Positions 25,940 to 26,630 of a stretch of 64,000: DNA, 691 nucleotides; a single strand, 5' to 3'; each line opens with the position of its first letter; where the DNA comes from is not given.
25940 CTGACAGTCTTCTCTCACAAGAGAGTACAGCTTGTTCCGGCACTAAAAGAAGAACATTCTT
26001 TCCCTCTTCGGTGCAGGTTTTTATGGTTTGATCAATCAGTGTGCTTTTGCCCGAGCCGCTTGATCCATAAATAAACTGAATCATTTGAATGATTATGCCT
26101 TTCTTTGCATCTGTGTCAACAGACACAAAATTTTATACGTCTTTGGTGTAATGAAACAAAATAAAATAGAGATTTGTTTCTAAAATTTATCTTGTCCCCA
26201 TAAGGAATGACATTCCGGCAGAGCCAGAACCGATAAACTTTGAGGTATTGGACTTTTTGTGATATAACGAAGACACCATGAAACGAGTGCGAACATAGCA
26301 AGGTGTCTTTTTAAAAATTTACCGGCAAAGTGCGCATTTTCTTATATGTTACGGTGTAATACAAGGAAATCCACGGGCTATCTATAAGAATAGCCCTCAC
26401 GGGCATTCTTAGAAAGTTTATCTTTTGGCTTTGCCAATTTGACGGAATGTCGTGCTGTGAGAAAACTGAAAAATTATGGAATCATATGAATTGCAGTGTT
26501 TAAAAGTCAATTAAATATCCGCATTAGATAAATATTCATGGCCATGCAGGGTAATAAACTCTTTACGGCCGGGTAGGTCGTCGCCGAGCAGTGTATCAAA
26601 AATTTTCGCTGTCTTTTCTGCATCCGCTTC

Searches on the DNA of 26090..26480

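Call 9: search_rna_families(source=window, start=26090, end=26480, threshold=evalue, max_evalue=10, show_alignments=3)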
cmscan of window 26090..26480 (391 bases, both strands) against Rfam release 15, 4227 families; matches with E-value up to 10: 8.
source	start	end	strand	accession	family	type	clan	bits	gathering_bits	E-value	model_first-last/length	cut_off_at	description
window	26118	26270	+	RF04358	Plastid-ndhA-ndhB-3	Intron;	CL00155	25.6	90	0.41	1-171/171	no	Plastid-ndhA-ndhB-3 group II-D5 intron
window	26101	26193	+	RF01858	RsaF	Gene; sRNA;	-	17.6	60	0.75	1-119/119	no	RNA Staph. aureus F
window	26116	26165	+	RF03002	lysM-Prevotella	Cis-reg;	-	16.5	66.6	8.1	1-66/66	no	lysM-Prevotella RNA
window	26129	26267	+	RF00121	MicC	Gene; sRNA;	-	16.4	90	6.8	1-123/123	no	MicC RNA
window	26249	26322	-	RF02050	STnc470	Gene; sRNA;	-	15.9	80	0.077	1-226/226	no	Salmonella enterica sRNA STnc470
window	26380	26408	-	RF01347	CRISPR-DR37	Gene; CRISPR;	-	15.1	40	8.8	1-35/35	no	CRISPR RNA direct repeat element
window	26090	26180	-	RF03752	MIR5292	Gene; miRNA;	-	15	105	8.9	1-94/94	no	MIR5292 microRNA precursor family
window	26116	26213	-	RF02437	SpF44_sRNA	Gene; sRNA;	-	14.2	70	7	1-102/102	no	Streptococcus sRNA SpF44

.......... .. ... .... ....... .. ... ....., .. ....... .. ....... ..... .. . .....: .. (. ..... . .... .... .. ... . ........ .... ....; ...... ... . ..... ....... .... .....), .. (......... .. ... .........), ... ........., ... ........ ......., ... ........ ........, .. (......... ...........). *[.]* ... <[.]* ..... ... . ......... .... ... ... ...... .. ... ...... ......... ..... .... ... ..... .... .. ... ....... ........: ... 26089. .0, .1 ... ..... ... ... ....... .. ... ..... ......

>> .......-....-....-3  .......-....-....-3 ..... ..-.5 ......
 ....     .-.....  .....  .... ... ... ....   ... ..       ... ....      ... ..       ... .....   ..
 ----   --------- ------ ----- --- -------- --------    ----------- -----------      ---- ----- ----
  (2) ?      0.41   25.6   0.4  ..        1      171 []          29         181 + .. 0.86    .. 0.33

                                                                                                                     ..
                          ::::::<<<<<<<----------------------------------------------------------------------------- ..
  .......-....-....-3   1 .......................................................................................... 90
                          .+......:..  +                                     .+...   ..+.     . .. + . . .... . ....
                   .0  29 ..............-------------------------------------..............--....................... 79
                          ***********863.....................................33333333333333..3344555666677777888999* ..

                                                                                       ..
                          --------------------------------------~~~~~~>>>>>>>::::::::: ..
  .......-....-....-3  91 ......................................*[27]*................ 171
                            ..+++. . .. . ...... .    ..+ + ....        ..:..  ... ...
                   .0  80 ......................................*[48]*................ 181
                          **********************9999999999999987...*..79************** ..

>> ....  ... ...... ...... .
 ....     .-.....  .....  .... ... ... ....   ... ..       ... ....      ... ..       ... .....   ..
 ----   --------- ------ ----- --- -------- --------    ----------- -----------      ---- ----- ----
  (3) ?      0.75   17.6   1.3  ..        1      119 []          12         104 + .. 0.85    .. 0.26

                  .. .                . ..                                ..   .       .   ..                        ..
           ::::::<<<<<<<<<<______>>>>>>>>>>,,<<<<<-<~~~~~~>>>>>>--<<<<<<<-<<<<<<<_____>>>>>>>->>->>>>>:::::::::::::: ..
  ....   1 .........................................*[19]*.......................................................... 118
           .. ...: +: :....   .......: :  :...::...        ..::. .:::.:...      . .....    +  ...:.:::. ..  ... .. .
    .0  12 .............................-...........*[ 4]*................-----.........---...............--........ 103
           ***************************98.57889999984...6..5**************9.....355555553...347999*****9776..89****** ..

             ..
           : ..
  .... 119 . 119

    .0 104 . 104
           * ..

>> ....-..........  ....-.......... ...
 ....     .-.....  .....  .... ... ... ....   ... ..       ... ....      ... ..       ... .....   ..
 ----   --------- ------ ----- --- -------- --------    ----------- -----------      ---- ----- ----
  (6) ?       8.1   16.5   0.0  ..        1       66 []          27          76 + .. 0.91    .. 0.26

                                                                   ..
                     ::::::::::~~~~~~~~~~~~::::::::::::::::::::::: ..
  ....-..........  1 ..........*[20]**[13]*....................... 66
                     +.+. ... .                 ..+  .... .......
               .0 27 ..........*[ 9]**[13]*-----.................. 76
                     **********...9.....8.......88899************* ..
